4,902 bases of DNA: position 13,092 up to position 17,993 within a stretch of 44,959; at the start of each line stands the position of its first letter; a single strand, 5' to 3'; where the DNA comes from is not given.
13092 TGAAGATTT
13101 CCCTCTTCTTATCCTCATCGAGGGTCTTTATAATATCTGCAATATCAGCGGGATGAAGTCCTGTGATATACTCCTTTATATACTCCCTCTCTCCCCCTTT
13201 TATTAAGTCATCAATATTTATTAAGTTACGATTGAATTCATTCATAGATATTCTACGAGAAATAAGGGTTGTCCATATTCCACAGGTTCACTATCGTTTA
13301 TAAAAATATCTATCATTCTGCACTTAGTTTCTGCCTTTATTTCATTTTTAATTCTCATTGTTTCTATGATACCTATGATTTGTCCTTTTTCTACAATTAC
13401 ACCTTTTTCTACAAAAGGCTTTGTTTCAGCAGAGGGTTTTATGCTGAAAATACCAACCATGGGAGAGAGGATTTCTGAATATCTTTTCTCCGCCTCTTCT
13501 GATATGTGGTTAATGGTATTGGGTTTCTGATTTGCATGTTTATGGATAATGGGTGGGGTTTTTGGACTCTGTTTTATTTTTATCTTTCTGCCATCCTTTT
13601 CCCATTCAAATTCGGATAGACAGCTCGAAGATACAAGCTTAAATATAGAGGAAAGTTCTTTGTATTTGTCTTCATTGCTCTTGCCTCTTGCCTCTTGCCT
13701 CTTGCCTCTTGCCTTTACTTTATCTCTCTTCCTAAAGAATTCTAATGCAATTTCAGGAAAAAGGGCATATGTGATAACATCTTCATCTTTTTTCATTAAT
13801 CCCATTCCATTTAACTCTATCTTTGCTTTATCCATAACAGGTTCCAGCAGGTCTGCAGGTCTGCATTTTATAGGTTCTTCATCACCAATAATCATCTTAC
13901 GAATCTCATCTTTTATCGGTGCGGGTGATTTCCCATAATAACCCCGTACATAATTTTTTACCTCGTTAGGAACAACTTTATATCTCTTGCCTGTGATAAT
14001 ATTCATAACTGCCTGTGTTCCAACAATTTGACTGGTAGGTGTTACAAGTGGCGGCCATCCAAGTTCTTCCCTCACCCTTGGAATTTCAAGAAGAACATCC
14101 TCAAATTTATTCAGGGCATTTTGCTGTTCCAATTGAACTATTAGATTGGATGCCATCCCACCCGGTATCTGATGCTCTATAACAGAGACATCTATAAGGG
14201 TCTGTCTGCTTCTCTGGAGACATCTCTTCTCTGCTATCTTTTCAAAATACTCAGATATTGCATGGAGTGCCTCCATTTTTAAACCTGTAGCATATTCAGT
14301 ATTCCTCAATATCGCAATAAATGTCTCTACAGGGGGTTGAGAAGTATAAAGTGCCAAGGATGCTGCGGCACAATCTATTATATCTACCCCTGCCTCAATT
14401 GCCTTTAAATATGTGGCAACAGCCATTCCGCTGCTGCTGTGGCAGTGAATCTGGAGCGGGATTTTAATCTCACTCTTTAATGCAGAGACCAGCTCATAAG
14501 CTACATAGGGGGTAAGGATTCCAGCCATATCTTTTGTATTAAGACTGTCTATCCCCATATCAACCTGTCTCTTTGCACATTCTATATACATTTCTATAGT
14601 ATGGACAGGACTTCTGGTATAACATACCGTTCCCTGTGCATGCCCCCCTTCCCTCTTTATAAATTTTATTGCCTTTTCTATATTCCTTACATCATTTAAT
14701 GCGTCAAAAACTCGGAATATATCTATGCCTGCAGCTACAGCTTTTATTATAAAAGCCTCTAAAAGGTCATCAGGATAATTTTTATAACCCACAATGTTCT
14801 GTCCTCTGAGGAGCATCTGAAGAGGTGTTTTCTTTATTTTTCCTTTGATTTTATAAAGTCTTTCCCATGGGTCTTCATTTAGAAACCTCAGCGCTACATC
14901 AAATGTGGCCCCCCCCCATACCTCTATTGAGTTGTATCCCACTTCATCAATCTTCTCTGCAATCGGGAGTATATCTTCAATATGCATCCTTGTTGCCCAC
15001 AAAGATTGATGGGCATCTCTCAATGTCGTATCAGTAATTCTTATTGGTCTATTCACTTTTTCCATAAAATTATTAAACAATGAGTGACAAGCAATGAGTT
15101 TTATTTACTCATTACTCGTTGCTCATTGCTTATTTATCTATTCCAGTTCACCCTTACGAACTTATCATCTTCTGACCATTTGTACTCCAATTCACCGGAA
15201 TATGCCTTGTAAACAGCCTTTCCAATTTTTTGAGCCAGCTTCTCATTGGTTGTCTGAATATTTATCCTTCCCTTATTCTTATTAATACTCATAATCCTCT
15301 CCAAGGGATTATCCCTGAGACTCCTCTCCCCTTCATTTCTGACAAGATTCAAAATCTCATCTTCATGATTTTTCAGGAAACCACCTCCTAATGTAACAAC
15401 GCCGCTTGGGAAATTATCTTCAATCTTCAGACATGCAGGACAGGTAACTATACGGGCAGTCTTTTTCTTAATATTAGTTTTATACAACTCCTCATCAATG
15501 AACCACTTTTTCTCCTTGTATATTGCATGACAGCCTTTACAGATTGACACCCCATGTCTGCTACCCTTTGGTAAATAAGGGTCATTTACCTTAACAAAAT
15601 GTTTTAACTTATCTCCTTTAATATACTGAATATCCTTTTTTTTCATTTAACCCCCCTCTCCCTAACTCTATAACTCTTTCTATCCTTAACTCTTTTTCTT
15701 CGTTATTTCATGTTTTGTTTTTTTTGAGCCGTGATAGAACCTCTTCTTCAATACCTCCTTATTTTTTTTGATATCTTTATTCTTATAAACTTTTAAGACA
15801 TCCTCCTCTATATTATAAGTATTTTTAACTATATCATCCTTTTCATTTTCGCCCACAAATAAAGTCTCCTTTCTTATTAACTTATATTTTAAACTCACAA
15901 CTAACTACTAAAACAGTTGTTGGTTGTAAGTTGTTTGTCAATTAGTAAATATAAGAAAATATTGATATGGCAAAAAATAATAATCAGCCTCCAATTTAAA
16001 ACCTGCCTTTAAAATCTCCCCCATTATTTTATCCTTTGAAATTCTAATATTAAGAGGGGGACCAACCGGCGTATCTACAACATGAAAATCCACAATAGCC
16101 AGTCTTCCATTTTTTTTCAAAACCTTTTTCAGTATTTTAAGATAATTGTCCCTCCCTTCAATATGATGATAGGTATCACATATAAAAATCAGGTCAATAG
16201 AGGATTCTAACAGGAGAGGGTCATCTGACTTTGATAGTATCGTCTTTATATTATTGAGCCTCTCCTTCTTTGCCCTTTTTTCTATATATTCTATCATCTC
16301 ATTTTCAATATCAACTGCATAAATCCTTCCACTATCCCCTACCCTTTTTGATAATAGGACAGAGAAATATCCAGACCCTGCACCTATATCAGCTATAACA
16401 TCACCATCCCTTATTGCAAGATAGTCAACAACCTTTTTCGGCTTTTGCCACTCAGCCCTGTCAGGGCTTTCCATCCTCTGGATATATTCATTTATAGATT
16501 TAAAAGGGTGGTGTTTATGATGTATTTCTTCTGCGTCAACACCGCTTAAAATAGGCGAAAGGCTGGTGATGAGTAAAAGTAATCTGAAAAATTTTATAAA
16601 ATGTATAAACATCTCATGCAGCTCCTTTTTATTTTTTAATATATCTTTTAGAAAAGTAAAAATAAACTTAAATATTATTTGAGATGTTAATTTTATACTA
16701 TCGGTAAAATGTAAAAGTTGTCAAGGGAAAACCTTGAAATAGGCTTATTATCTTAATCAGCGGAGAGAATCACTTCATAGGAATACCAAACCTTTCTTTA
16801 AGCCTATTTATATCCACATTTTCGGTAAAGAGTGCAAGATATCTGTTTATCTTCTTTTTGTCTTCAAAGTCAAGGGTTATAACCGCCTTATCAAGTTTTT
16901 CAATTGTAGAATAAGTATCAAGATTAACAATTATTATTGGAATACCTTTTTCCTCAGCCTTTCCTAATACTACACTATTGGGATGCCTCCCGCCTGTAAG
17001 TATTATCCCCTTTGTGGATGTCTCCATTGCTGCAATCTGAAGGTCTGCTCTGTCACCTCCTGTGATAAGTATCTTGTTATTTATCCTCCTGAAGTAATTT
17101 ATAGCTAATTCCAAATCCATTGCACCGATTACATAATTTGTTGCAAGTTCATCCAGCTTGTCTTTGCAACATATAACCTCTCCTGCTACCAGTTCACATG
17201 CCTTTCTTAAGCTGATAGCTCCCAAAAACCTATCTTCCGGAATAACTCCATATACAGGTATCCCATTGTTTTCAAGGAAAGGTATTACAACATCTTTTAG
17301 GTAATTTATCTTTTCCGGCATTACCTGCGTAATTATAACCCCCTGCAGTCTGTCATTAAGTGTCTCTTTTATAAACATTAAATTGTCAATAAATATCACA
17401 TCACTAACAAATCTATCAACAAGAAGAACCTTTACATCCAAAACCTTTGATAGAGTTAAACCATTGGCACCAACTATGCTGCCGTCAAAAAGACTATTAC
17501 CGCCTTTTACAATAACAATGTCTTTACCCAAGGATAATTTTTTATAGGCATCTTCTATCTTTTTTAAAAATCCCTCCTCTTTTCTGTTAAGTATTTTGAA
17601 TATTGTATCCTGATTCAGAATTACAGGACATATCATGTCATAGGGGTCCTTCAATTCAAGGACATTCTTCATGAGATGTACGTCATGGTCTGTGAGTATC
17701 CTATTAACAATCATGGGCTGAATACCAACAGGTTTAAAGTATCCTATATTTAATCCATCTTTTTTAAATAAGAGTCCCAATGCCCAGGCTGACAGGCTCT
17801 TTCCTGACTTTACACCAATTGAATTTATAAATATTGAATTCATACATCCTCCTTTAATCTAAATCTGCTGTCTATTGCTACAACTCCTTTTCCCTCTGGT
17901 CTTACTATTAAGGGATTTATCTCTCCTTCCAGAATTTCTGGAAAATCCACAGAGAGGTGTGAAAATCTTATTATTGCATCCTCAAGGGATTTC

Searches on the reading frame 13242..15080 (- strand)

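Call 8: search_protein_families(library=pfam, proteins=[window:13242-15080:-], max_evalue=0.01)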
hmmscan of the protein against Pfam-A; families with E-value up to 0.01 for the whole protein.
window:13242-15080:- (612 aa): 3 families
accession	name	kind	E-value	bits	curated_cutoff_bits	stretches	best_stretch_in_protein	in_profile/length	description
PF02436.23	PYC_OADA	-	5.1e-55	186.8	27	1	300-460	1-166/201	Conserved carboxylase domain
PF00682.25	HMGL-like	-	8.3e-23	81.5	29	1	13-277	2-258/260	HMGL-like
PF00364.28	Biotin_lipoyl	-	2.4e-10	40.5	22.1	1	536-607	2-71/73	Biotin-requiring enzyme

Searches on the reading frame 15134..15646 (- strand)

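Call 44: search_protein_families(library=pfam, proteins=[window:15134-15646:-], max_evalue=0.0001)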
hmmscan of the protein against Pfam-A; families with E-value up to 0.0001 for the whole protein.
window:15134-15646:- (170 aa): 1 family
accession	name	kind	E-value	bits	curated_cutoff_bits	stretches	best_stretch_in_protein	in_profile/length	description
PF04981.18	NMD3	-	8.3e-07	29.2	24.9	0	67-153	132-217/243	NMD3 family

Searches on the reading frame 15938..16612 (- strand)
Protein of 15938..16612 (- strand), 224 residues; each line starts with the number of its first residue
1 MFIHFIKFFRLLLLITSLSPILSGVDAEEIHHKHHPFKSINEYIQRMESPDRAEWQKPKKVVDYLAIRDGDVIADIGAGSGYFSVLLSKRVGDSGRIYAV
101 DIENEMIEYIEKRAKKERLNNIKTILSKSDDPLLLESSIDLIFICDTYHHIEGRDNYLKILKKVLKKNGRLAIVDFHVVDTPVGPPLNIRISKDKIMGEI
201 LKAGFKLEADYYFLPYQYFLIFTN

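Call 44: search_protein_families(library=pfam, proteins=[window:15938-16612:-], max_evalue=0.0001)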
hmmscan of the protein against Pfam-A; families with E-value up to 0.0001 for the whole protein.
window:15938-16612:- (224 aa): 14 families
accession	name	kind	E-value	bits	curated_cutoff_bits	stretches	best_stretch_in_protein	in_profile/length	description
PF13847.12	Methyltransf_31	-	5.4e-19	68.8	27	1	68-177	2-113/145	Methyltransferase domain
PF13649.12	Methyltransf_25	-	3.1e-15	57.1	27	1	73-169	1-97/97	Methyltransferase domain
PF08241.18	Methyltransf_11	-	6.1e-15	56.1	21.2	1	75-173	2-95/95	Methyltransferase domain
PF01209.24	Ubie_methyltran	-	4.1e-13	49.7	20.1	1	54-180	34-158/233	ubiE/COQ5 methyltransferase family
PF08242.18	Methyltransf_12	-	2e-12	48.1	30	1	75-171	2-98/98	Methyltransferase domain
PF01135.25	PCMT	-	1.9e-08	34.7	20.3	1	60-127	64-131/210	Protein-L-isoaspartate(D-aspartate) O-methyltransferase (PCMT)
PF02475.24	TRM5-TYW2_MTfase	-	1.7e-07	31.8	28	1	67-144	34-110/164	TRM5/TYW2 methyltransferase domain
PF13489.12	Methyltransf_23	-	1.7e-07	31.5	27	1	60-176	11-119/164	Methyltransferase domain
PF01728.25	FtsJ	-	2e-07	31.5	24.1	1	66-160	17-112/181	FtsJ-like methyltransferase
PF13578.12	Methyltransf_24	-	2.2e-06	28.9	26.3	1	76-173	3-102/105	Methyltransferase domain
PF05175.20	MTS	-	6.7e-06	26.3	23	1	68-175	30-140/170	Methyltransferase small domain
PF13679.12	Methyltransf_32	-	1.3e-05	25.6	27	1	70-124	26-84/143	Methyltransferase domain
PF02390.23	Methyltransf_4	-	1.5e-05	25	24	1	72-129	4-60/173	Putative methyltransferase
PF02353.26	CMAS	-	4.7e-05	23.3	27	1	51-173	44-164/273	Mycolic acid cyclopropane synthetase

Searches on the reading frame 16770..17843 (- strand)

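Call 44: search_protein_families(library=pfam, proteins=[window:16770-17843:-], max_evalue=0.0001)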
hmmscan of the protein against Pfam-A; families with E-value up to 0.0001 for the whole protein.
window:16770-17843:- (357 aa): 2 families
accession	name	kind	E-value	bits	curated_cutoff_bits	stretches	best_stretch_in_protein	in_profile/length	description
PF07085.17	DRTGG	-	6.7e-27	93.8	25.2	1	217-319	4-104/105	DRTGG domain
PF13500.12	AAA_26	-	6e-17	62.6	27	1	3-207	2-194/198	AAA domain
